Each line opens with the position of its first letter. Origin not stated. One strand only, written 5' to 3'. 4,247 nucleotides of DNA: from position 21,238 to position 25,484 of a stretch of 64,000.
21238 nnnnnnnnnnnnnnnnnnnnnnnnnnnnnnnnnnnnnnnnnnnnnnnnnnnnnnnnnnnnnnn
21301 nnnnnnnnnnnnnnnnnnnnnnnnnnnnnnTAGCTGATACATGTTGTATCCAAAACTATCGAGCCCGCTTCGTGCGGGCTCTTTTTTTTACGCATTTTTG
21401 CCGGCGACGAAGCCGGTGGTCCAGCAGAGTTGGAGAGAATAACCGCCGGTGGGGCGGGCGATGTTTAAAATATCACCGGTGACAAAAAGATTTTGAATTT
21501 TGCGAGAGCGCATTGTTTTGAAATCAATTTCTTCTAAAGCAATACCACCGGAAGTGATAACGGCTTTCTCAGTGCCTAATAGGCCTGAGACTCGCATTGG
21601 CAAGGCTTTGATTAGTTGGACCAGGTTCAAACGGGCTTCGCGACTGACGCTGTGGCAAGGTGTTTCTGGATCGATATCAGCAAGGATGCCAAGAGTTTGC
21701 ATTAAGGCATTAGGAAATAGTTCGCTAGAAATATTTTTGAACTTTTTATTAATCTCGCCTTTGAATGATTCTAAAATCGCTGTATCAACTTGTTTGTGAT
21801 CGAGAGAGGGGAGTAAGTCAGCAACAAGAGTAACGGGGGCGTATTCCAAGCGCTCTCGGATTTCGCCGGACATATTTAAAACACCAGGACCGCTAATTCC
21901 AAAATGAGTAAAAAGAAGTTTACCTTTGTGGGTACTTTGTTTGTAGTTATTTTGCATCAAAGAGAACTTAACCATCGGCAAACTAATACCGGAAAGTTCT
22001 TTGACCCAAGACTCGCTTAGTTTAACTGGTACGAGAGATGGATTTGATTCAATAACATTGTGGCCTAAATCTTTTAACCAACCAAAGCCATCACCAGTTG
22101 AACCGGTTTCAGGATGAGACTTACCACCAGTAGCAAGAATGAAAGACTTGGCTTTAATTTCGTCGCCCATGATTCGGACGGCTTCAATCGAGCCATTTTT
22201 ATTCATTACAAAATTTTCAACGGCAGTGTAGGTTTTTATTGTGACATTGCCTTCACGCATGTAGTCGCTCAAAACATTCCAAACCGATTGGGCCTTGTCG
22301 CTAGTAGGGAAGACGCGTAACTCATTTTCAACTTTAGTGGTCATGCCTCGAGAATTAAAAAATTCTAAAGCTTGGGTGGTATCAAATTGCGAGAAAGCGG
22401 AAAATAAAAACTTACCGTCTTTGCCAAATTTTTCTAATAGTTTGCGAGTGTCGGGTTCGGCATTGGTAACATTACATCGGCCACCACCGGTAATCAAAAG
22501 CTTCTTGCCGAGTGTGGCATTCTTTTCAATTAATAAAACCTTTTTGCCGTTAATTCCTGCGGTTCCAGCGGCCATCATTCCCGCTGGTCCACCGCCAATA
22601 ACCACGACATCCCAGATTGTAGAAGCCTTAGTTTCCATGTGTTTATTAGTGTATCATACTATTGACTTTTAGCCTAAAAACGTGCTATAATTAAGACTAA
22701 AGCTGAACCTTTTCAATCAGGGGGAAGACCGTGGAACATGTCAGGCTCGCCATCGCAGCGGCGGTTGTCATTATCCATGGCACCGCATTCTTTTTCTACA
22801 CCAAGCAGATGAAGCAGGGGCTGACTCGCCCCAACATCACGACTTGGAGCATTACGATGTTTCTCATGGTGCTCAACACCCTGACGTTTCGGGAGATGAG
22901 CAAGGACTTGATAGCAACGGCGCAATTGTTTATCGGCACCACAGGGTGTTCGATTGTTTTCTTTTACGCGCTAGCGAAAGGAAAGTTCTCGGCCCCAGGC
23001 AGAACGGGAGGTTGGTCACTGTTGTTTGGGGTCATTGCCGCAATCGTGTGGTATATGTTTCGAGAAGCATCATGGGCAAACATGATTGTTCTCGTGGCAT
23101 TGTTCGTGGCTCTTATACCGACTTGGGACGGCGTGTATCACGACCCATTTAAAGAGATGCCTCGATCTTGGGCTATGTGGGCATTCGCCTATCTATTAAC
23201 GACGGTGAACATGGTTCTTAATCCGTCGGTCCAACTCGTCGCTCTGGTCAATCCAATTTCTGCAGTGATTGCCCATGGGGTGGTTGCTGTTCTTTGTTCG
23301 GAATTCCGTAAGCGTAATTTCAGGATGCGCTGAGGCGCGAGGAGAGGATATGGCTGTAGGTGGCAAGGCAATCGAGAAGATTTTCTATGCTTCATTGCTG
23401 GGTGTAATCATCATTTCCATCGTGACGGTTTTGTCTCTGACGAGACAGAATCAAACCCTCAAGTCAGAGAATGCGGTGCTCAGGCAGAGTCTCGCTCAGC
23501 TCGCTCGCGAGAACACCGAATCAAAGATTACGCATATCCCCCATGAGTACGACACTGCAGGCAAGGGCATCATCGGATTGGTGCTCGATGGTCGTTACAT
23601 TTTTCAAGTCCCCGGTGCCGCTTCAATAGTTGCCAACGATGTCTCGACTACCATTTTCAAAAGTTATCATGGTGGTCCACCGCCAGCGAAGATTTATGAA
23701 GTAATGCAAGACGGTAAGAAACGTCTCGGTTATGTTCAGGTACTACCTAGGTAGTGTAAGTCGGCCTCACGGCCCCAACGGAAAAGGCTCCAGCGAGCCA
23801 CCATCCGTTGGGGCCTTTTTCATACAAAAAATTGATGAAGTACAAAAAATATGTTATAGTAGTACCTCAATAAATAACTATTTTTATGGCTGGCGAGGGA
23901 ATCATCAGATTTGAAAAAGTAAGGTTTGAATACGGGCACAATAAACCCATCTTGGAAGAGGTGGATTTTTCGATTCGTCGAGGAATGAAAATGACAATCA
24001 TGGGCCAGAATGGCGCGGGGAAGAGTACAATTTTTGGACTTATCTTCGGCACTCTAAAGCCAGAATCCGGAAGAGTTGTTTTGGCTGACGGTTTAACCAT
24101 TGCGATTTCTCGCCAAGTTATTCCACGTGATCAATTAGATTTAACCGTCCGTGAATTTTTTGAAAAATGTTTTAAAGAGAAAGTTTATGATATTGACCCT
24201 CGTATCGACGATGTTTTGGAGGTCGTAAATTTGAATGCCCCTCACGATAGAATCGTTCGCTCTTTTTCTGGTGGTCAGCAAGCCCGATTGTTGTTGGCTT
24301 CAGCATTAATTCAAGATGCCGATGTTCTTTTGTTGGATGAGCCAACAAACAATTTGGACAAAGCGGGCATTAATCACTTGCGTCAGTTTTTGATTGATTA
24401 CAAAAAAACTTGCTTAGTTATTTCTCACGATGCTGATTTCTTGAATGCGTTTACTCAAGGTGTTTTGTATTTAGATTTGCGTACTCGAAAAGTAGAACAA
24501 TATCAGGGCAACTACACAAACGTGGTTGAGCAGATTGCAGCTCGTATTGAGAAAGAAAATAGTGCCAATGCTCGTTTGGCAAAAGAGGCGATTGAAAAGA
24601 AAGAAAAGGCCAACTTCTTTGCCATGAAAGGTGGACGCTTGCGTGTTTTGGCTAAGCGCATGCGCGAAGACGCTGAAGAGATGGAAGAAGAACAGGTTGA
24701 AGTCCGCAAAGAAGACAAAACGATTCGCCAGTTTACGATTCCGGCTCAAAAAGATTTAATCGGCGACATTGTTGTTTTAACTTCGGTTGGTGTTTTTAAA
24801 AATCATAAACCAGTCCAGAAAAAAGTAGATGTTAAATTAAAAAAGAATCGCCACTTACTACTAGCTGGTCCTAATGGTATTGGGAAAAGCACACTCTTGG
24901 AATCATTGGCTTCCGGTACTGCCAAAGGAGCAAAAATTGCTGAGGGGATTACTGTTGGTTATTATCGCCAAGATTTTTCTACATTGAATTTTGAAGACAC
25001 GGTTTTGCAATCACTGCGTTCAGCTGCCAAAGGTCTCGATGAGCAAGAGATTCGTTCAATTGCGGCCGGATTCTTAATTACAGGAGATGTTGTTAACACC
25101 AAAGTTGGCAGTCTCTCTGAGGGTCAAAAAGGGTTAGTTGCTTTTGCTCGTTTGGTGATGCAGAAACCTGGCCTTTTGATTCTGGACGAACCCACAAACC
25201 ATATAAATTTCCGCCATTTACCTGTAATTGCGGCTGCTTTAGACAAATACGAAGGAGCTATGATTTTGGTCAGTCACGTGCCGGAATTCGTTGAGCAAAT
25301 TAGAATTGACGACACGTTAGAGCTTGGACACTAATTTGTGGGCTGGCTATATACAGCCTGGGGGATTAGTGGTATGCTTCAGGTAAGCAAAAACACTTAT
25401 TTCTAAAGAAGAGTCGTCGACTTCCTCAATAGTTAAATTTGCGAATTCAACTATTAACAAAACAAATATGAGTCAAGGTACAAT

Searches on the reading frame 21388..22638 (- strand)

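Call 58: search_protein_families(library=pfam, proteins=[window:21388-22638:-], max_evalue=0.001)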
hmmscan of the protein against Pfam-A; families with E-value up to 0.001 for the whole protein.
window:21388-22638:- (416 aa): 13 families
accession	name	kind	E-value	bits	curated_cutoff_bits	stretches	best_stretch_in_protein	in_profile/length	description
PF03486.20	HI0933_like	-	2e-78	263.6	50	1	10-414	2-243/244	HI0933-like protein Rossmann domain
PF22780.1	HI0933_like_1st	-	4.8e-34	118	27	1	200-360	2-164/165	HI0933-like protein barrel and H2TH domain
PF12831.13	FAD_oxidored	-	2.8e-13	50.4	27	1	10-171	1-145/416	FAD dependent oxidoreductase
PF07992.20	Pyr_redox_2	-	1e-09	38.7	26.1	1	10-50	2-43/291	Pyridine nucleotide-disulphide oxidoreductase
PF00890.30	FAD_binding_2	-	5e-09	36.3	20.4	1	10-58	1-49/414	FAD binding domain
PF01134.28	GIDA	-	2.2e-06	27.5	22.1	0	10-40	1-31/391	Glucose inhibited division protein A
PF01494.25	FAD_binding_3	-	1e-05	25.4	22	1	10-43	3-36/349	FAD binding domain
PF00070.33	Pyr_redox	-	1.1e-05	26.3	22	0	11-44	2-35/82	Pyridine nucleotide-disulphide oxidoreductase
PF01266.30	DAO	-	2.6e-05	24.4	27.9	0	10-44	1-35/353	FAD dependent oxidoreductase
PF13738.12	Pyr_redox_3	-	3.1e-05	23.8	30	0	89-178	53-140/305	Pyridine nucleotide-disulphide oxidoreductase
PF13450.12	NAD_binding_8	-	0.00024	21.7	21.9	1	13-44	1-32/68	NAD(P)-binding Rossmann-like domain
PF01946.23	Thi4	-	0.00051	19.8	26.2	0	9-54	18-63/235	Thi4 family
PF01262.27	AlaDh_PNT_C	-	0.00072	19.5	23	0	10-59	30-80/214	Alanine dehydrogenase/PNT, C-terminal domain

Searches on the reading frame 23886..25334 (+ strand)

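Call 58: search_protein_families(library=pfam, proteins=[window:23886-25334:+], max_evalue=0.001)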
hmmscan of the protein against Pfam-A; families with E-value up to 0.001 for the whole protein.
window:23886-25334:+ (482 aa): 14 families
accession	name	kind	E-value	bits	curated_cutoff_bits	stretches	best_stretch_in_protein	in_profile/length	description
PF00005.33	ABC_tran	-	3.4e-45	154.4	25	2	23-155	1-137/137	ABC transporter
PF13304.12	AAA_21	-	7.8e-15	56.1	27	1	115-182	208-299/304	AAA domain, putative AbiEii toxin, Type IV TA system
PF02463.25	SMC_N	-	8.2e-11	42.2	40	0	37-189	28-205/220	RecF/RecN/SMC N terminal domain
PF13555.12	AAA_29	-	6.6e-09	35.8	27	0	314-340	15-41/61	P-loop containing region of AAA domain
PF03193.22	RsgA_GTPase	-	4.7e-07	30.2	30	0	308-345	94-131/174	RsgA GTPase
PF13191.12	AAA_16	-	9.6e-07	29.9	32.6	0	322-389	25-98/167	AAA ATPase domain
PF13401.12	AAA_22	-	6.6e-06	26.9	27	0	320-388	4-70/130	AAA domain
PF20720.3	nSTAND3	-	8.3e-06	26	27.2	1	313-347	9-43/155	Novel STAND NTPase 3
PF13175.12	AAA_15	-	4e-05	23.9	32.1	0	305-341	9-43/374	AAA ATPase domain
PF13476.12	AAA_23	-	8.1e-05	23.8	27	0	323-346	21-44/201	AAA domain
PF13481.12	AAA_25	-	0.00016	21.8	27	0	314-371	26-82/195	AAA domain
PF05729.18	NACHT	-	0.00018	21.8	26.7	0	323-350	2-29/167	NACHT domain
PF12775.13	AAA_7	-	0.0005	20.1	25.8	0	315-356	27-68/181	P-loop containing dynein motor region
PF13173.12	AAA_14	-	0.00062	20.2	27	0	321-378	2-46/129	AAA domain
